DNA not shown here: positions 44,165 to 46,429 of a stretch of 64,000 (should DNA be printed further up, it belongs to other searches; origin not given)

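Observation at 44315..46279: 654-aa HEAT-repeat (PBS-lyase-like) protein translationally coupled between pelE- and pelF-like genes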

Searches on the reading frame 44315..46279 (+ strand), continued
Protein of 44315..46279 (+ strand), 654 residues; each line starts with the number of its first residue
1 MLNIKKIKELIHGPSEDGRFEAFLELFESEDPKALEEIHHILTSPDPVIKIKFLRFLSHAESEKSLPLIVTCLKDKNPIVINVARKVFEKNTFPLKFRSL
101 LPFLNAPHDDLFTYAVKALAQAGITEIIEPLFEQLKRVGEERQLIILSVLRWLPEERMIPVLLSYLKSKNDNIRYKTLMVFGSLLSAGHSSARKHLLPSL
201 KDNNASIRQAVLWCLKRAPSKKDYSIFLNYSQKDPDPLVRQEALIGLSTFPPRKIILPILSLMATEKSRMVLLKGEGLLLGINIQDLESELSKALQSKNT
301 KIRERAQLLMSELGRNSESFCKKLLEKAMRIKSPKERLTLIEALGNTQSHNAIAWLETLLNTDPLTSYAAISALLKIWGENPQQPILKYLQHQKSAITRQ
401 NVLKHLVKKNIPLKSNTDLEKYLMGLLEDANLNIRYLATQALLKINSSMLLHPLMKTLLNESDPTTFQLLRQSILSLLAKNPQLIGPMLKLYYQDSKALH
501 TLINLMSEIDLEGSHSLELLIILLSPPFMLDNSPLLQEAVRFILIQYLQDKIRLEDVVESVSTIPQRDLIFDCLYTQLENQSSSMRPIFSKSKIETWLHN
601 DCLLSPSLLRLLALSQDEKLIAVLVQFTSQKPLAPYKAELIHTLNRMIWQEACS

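Call 41: find_encoding_contigs(protein=P0036, flank=8000, max_places=2)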
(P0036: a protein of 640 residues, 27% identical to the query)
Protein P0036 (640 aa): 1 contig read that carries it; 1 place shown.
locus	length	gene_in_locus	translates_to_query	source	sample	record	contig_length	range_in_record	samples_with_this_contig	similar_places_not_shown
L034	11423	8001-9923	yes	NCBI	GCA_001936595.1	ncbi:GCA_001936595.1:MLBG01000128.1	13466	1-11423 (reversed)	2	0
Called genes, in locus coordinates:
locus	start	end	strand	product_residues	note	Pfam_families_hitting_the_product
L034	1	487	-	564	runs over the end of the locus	PF27537:HoxH (weak), PF00374:NiFeSe_Hases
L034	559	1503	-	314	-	PF01058:Oxidored_q6, PF14720:NiFe_hyd_SSU_C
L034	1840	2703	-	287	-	PF13539:Peptidase_M15_4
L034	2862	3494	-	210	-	PF09719:C_GCAxxG_C_C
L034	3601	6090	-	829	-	PF00403:HMA, PF00122:E1-E2_ATPase, PF00702:Hydrolase, PF08282:Hydrolase_3 (weak)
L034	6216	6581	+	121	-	-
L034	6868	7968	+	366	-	PF00072:Response_reg, PF01339:CheB_methylest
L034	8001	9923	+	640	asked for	PF00514:Arm (faint), PF02985:HEAT (faint), PF03130:HEAT_PBS (faint), PF13513:HEAT_EZ (faint), PF13646:HEAT_2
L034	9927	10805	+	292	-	PF03705:CheR_N, PF01739:CheR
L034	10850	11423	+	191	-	PF01656:CbiA, PF02374:ArsA_ATPase (weak), PF06564:CBP_BcsQ (weak), PF09140:MipZ, PF10609:ParA, PF13614:AAA_31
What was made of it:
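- HEAT proteins occur in other two-component or chemotaxis contexts, e.g. P0036 between cheB and cheR (call 41).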

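Call 67: search_solved_structures(query=A1, max_evalue=0.001)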
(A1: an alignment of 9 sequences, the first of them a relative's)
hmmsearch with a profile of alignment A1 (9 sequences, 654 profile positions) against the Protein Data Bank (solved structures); distinct sequences matched with E-value up to 0.001: 23.
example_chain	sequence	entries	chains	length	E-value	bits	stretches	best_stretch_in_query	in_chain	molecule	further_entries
9sah_A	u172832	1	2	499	7.2e-32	113.7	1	45-267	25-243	E4-NB2 synthetic fusion protein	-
6fsq_A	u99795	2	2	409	4.7e-23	84.6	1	153-250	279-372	alphaRep A3_bGFPD | A3_bGFPD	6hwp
4zv6_A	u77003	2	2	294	2.5e-22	82.2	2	151-267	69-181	AlphaRep-7 | alpha-Rep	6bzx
6ft5_A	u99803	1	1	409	2e-20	75.9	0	195-267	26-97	alphaRep A3_A3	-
4xl5_C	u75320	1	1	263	1.6e-19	72.9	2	184-251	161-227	bGFP-A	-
7p0h_A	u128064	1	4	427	1.6e-17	66.3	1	151-270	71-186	Helicobacter pylori ComF fused to an artificial alphaREP crystallization helper (named B2)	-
6gwc_C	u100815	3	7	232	7.8e-17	64.1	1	31-91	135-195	iE5 ALPHAREP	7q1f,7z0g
8aw4_A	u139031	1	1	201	3.1e-14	55.5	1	412-465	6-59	ALPHAREP bB-E3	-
6gx7_E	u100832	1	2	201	2.4e-13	52.5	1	412-464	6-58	iiiA5 ALPHAREP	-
9rhz_A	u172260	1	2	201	2.5e-12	49.2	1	17-88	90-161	ALPHAREP bE5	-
4xvp_D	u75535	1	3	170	4.2e-11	45.1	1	412-464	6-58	BGFP-C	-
3ltj_A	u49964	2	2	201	4.2e-10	41.8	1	195-267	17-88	AlphaRep-4 | bA3-2: binder of A3 protein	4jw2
3ltm_A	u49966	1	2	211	7.4e-10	41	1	182-267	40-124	Alpha-Rep4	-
6veh_A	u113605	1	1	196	2.6e-09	39.2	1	58-185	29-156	HEAT repeat domain-containing protein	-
6gwd_G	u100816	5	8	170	2.7e-09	39.2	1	164-307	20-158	iiH5 ALPHAREP | iih5 Alpha Repeating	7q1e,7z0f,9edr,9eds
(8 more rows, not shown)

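Call 92: search_protein_representatives(alignment_id=A1)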
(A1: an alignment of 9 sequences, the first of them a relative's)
Query: 9 sequences, 654 profile positions. Proteins with E-value up to 0.001 (for the whole library): 30430; up to 1e-10: 7204; up to 1e-30: 361. The best 150 are listed.
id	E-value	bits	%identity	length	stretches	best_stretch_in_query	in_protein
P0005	3.6e-275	930.9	-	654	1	1-653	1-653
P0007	1.4e-268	909.1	-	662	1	2-651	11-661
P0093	3.7e-268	907.7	-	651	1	3-652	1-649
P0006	1.6e-265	899.0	-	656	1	1-653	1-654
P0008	5.8e-260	880.7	-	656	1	3-652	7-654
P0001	5.2e-258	874.2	-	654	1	2-653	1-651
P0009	1.5e-248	843.0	-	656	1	1-652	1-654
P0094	5.8e-247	837.7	-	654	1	1-651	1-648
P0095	2.2e-229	779.6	-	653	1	3-651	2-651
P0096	4.2e-214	729.1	-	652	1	1-651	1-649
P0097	1.3e-210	717.6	-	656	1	10-651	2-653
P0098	8.1e-210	715.0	-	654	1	2-653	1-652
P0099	4.8e-204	695.9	-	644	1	4-650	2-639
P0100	9.6e-204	694.9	-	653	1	4-650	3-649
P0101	7.8e-200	682.0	-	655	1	8-652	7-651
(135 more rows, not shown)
